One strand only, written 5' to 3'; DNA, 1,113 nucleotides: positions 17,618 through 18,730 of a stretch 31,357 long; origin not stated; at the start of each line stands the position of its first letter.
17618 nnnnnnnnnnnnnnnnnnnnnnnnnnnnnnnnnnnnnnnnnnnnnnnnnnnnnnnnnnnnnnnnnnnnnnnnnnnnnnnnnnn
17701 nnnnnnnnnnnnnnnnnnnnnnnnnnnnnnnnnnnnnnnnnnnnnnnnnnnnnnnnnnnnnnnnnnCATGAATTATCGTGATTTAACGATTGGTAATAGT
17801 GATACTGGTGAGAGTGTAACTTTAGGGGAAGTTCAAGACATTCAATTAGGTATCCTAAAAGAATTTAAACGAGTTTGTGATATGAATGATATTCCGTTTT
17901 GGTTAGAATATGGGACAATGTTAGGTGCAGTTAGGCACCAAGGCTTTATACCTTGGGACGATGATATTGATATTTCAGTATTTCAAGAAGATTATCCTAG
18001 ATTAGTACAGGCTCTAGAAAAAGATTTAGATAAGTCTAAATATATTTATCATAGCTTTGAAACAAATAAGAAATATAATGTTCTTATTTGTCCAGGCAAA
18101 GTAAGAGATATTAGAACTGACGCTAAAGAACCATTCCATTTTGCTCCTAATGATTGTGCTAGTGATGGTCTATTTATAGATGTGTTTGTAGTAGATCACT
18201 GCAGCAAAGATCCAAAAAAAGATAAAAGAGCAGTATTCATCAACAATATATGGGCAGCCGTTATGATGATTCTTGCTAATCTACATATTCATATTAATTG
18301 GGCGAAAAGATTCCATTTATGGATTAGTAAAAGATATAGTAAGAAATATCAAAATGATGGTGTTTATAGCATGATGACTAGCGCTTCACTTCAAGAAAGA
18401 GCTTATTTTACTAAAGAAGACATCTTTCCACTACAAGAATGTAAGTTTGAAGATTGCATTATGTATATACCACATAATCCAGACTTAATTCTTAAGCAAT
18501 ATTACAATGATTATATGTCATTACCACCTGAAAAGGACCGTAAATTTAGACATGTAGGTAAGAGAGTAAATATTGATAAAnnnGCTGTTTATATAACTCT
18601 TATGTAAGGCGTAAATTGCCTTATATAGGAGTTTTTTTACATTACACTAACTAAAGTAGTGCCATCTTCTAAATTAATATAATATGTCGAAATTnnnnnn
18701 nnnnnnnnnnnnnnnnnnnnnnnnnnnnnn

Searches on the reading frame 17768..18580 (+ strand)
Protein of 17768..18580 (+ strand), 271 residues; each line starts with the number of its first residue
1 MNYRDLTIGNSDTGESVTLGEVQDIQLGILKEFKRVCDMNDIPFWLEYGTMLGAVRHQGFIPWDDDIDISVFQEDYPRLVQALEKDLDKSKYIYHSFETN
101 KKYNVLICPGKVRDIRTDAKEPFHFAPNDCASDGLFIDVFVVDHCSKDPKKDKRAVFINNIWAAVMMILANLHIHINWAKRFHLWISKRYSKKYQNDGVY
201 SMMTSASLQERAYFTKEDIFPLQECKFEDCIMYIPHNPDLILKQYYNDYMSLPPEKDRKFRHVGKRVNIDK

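Call 22: search_protein_families(library=pfam, proteins=[window:17768-18580:+], max_evalue=0.001)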
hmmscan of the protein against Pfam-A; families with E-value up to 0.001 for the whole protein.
window:17768-18580:+ (271 aa): 1 family
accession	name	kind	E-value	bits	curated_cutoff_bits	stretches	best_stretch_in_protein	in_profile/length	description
PF04991.19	LicD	-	5.9e-38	131.6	22.6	1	37-246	1-226/227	LicD family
